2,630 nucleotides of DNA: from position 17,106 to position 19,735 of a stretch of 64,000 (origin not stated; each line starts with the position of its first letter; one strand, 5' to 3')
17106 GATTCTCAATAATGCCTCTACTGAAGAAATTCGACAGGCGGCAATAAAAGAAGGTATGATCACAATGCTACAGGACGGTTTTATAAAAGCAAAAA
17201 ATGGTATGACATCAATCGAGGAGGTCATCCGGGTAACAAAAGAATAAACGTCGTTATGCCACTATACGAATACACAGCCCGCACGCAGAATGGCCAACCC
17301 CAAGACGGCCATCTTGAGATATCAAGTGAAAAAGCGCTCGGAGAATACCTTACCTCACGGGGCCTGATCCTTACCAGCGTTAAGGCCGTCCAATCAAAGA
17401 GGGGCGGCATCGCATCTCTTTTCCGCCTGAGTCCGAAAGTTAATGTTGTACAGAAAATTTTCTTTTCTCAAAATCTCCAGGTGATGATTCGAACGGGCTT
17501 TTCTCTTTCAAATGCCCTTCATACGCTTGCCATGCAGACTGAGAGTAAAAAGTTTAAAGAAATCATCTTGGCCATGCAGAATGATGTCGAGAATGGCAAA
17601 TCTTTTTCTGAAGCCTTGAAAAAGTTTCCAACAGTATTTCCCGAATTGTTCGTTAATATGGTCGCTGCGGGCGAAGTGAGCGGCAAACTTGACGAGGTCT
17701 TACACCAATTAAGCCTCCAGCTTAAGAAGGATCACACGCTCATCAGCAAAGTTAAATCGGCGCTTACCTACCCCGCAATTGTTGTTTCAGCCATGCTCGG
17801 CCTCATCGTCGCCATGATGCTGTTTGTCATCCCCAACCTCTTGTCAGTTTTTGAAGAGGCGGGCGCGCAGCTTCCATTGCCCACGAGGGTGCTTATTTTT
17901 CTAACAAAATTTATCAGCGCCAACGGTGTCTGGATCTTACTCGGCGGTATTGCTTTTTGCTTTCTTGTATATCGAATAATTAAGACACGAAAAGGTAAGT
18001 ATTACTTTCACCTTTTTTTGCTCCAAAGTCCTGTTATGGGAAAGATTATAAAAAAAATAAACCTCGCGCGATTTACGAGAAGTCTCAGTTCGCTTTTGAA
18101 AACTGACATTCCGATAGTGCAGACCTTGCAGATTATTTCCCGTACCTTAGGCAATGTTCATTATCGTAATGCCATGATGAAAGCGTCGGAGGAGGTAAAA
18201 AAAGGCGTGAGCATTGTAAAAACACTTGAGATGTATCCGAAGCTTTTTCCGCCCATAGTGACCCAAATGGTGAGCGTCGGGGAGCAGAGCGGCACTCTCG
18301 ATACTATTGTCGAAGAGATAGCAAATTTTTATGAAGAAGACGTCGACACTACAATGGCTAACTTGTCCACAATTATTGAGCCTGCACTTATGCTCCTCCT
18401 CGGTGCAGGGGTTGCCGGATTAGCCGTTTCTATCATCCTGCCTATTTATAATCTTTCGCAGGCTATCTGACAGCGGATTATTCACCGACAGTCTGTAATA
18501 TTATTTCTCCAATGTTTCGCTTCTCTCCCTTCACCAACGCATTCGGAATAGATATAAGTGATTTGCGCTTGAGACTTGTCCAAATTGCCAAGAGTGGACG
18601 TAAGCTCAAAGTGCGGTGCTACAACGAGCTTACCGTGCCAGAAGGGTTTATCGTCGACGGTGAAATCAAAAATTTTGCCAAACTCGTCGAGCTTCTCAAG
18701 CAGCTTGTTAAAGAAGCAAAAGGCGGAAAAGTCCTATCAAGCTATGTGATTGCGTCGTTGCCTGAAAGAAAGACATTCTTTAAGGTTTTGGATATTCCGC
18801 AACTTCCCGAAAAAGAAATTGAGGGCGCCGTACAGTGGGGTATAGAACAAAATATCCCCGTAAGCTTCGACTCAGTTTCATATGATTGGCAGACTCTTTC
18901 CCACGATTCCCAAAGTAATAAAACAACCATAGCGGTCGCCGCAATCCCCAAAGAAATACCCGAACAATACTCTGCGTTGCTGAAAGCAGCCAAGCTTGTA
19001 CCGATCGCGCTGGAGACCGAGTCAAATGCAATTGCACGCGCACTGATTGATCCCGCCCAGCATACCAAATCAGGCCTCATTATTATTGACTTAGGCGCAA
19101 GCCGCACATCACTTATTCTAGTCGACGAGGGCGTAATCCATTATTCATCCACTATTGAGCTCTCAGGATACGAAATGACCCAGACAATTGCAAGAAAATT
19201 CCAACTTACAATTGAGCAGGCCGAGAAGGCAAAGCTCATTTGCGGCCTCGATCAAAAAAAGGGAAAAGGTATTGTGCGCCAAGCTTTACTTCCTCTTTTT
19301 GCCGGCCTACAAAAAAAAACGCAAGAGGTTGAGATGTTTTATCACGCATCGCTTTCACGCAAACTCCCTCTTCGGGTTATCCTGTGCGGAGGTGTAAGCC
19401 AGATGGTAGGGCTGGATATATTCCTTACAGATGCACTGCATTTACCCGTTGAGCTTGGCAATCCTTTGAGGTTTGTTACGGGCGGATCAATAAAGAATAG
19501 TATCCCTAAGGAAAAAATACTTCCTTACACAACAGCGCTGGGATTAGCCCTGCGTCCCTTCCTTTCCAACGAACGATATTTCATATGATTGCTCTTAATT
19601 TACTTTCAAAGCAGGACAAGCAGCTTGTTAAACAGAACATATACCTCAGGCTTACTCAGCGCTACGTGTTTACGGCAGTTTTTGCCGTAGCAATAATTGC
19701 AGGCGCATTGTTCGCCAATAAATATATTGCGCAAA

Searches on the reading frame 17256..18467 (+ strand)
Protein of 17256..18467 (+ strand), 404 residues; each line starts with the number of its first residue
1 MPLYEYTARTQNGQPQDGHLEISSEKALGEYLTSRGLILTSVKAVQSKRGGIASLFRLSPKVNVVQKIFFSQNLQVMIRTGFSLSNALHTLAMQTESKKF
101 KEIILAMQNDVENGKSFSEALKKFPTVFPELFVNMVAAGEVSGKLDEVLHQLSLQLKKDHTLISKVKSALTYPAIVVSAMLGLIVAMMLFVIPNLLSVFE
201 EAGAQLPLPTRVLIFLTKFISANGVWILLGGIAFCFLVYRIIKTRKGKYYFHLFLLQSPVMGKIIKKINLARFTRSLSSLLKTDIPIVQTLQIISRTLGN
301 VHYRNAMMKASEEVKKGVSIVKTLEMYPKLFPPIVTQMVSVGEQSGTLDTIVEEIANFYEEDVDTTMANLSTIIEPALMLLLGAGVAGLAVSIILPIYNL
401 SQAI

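Call 42: search_protein_families(library=pfam, proteins=[window:17256-18467:+], max_evalue=0.00001)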
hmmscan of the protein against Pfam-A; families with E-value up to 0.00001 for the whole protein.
window:17256-18467:+ (404 aa): 1 family
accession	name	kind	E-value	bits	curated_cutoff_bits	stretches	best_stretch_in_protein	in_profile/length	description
PF00482.28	T2SSF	-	3.8e-57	192.1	25.2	2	70-193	1-125/125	Type II secretion system (T2SS), protein F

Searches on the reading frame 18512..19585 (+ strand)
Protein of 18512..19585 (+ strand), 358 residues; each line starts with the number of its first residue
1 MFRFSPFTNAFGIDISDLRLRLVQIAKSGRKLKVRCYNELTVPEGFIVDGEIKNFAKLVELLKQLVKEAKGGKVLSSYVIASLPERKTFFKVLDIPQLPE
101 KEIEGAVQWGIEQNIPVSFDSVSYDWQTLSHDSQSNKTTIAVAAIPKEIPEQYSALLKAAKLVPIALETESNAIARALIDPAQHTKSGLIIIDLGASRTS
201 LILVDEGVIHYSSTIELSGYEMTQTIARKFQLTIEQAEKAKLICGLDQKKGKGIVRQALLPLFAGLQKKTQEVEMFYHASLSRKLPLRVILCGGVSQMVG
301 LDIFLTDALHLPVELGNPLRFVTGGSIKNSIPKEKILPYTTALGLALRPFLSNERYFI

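Call 42: search_protein_families(library=pfam, proteins=[window:18512-19585:+], max_evalue=0.00001)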
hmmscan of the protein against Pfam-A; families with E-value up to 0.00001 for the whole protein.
window:18512-19585:+ (358 aa): 3 families
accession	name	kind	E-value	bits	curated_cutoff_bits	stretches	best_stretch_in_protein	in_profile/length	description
PF11104.14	PilM_2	-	1.1e-42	146.6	27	1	12-350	1-340/340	Type IV pilus assembly protein PilM;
PF14450.12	FtsA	-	6.7e-12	46.3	31.8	1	191-319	2-113/127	Cell division protein FtsA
PF06723.19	MreB_Mbl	-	5.9e-07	29.1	27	0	289-328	277-317/327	MreB/Mbl protein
